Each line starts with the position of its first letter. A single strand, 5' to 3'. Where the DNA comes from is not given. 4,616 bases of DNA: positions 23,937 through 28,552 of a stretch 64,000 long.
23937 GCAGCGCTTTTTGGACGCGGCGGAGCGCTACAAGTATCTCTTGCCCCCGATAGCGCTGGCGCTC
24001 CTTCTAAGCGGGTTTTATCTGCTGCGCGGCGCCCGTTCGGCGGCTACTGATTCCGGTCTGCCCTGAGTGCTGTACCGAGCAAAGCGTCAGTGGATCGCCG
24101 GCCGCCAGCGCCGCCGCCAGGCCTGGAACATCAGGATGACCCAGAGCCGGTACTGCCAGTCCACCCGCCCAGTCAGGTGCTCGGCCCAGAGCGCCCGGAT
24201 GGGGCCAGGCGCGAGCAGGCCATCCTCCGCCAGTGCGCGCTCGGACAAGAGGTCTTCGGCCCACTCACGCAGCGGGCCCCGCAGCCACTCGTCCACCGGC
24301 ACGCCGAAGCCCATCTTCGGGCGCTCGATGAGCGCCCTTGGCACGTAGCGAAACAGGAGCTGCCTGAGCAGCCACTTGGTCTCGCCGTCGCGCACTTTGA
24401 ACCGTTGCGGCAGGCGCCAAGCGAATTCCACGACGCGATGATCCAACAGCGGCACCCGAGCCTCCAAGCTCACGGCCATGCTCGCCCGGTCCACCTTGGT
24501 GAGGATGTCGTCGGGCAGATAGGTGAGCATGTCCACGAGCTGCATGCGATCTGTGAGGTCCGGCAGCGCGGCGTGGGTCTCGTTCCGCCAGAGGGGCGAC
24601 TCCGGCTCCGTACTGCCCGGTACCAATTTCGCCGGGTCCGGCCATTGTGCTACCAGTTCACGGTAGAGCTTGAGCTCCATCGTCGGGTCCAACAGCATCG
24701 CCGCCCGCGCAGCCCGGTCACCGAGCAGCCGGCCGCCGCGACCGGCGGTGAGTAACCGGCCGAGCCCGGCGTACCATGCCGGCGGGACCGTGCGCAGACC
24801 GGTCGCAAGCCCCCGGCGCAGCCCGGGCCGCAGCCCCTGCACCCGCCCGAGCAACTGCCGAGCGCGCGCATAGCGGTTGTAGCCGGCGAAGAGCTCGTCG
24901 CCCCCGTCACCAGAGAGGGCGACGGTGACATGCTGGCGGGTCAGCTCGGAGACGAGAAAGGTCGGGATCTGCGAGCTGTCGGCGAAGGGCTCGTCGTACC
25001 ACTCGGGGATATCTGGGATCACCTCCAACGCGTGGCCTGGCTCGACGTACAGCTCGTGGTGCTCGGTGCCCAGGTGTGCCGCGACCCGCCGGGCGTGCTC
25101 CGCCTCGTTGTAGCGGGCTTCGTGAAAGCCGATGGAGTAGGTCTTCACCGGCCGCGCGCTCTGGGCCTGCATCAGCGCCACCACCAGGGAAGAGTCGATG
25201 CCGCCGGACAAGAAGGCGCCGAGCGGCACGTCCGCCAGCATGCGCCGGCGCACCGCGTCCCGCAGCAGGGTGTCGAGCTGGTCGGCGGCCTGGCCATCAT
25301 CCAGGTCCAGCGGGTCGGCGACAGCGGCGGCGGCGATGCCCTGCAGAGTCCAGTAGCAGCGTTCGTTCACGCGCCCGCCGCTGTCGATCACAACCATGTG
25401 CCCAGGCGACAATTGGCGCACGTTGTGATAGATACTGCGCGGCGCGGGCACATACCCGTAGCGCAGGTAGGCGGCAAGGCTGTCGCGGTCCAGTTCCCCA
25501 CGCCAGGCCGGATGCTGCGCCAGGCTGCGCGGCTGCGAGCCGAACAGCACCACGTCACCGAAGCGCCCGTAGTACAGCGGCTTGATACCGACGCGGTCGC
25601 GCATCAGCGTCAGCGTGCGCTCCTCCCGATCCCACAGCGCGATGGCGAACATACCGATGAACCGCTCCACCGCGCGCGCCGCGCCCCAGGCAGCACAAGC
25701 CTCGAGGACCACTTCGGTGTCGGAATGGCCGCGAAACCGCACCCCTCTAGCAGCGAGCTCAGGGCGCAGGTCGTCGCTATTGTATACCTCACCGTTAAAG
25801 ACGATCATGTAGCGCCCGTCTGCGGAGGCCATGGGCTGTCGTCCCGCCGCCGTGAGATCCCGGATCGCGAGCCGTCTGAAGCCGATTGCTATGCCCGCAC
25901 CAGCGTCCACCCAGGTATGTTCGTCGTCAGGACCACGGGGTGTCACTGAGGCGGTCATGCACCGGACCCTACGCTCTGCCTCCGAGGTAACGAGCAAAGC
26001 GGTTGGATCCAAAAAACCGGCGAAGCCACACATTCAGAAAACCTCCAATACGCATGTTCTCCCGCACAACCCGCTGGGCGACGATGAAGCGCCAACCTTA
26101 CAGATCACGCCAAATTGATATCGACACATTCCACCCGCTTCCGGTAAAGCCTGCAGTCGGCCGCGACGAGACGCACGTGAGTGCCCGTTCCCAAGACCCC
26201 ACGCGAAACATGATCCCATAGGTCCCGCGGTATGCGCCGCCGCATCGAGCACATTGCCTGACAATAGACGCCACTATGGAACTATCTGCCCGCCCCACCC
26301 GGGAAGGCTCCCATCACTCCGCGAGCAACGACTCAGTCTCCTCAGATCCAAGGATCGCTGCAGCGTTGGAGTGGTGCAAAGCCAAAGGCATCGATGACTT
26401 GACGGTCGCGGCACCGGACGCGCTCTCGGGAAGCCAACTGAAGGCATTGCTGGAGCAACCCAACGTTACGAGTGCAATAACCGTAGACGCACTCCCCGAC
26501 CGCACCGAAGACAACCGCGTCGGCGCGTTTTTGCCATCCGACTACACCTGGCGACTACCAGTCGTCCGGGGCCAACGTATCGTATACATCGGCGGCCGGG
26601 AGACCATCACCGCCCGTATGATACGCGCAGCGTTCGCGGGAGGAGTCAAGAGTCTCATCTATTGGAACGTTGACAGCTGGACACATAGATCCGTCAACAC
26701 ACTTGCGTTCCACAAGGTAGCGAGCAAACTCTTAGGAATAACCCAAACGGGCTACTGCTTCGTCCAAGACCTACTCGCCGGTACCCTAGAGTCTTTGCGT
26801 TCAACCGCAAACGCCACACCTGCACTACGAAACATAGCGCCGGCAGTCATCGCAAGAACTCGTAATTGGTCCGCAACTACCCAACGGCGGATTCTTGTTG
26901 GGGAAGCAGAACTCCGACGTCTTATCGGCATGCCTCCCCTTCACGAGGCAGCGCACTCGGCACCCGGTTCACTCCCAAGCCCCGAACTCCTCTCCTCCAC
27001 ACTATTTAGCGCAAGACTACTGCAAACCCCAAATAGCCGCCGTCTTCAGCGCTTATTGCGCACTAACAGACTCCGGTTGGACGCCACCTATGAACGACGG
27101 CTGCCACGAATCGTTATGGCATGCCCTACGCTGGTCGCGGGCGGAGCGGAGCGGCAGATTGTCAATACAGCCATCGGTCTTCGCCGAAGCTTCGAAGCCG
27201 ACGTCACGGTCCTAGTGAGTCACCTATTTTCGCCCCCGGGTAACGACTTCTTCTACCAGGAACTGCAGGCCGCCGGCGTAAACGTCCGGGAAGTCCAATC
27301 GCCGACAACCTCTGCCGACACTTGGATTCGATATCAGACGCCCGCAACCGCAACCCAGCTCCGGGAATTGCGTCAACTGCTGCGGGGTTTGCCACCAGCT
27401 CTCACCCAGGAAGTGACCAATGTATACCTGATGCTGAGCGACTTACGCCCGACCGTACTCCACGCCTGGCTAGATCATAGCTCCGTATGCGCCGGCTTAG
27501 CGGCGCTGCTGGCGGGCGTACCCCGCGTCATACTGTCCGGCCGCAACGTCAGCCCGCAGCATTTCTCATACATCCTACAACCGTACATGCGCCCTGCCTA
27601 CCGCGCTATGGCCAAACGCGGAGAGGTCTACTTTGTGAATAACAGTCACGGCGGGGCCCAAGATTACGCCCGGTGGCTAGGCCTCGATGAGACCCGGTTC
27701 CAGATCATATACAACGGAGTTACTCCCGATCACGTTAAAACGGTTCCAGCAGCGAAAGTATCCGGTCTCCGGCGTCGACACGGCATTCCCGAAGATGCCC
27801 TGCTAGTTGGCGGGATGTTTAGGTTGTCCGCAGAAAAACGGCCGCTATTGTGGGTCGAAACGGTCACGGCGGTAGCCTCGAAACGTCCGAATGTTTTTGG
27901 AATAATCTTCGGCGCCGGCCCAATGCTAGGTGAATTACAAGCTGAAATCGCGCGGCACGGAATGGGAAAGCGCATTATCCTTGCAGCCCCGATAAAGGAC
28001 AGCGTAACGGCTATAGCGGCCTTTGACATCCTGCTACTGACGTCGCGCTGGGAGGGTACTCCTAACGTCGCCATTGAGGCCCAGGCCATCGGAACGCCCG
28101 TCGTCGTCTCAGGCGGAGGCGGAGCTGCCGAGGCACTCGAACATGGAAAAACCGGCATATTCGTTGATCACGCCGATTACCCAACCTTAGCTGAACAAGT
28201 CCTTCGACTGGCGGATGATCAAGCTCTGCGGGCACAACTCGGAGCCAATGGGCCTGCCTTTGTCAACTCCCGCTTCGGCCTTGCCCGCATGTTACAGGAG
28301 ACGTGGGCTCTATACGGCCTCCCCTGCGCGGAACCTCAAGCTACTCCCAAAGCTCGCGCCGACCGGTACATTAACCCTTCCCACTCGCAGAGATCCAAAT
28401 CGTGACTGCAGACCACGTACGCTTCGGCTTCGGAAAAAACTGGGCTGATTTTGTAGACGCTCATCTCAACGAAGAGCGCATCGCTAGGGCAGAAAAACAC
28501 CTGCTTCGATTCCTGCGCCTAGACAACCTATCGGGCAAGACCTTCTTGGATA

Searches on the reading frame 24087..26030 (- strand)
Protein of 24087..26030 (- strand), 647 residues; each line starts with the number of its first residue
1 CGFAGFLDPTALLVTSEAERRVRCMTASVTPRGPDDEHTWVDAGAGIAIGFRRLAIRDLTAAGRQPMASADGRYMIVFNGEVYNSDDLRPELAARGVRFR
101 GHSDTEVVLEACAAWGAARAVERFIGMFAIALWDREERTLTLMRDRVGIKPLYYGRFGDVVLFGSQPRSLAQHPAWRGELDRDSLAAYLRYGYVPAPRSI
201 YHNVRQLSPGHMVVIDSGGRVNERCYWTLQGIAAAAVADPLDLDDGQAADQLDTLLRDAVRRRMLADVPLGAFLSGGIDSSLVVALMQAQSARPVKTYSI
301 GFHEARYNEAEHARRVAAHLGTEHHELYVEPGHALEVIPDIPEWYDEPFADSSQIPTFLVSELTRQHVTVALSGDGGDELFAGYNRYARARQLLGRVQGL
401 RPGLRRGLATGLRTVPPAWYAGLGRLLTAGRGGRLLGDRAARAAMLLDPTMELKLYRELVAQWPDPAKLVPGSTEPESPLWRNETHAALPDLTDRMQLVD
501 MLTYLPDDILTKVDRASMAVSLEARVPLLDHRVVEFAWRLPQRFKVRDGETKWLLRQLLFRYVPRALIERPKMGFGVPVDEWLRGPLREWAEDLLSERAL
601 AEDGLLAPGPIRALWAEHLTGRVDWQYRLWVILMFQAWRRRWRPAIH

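Call 20: search_protein_families(library=pfam, proteins=[window:24087-26030:-], max_evalue=0.0001)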
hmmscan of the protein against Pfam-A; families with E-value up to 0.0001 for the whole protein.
window:24087-26030:- (647 aa): 3 families
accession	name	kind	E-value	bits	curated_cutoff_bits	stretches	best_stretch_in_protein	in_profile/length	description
PF00733.27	Asn_synthase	-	1.6e-120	403.4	21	1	252-639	2-353/354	Asparagine synthase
PF13522.11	GATase_6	-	1e-42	145.7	27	1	34-165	1-129/130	Glutamine amidotransferase domain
PF13537.11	GATase_7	-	3.7e-42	143.7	25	1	52-171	2-122/123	Glutamine amidotransferase domain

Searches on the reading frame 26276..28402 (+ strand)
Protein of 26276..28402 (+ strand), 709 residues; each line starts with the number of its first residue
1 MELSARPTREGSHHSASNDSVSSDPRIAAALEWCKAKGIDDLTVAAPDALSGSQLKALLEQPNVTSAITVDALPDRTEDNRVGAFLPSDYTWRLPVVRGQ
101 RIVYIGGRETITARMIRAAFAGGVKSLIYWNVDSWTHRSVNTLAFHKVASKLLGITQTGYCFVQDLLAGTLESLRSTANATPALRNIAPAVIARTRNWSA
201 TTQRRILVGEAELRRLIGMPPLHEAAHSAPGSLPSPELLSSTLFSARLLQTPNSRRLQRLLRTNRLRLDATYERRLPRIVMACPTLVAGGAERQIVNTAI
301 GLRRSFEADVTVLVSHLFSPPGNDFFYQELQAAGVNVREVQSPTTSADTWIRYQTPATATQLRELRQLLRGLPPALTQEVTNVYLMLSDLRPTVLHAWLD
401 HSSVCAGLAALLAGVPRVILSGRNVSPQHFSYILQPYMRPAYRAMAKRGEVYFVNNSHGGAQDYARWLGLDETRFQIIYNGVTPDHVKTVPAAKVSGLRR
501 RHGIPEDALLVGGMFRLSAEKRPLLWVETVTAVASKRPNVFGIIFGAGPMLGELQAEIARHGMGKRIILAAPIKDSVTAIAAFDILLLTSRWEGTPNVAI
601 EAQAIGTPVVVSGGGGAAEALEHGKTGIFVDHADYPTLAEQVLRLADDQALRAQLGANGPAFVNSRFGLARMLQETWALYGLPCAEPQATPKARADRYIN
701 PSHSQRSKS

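Call 20: search_protein_families(library=pfam, proteins=[window:26276-28402:+], max_evalue=0.0001)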
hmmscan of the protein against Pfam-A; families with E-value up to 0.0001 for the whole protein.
window:26276-28402:+ (709 aa): 5 families
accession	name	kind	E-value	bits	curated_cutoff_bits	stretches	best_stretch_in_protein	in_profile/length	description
PF00534.26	Glycos_transf_1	-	2.9e-24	86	26.4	1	499-660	6-170/172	Glycosyl transferases group 1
PF13692.12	Glyco_trans_1_4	-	3.4e-22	79.7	27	1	510-648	6-142/142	Glycosyl transferases group 1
PF13439.12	Glyco_transf_4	-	3.6e-11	43.8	28.5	1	289-485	2-169/170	Glycosyltransferase Family 4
PF20706.3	GT4-conflict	-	3.4e-05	23.4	26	0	581-623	280-322/385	Family 4 Glycosyltransferase in conflict systems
PF13524.12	Glyco_trans_1_2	-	5.8e-05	23.5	25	0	575-674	39-140/144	Glycosyl transferase-like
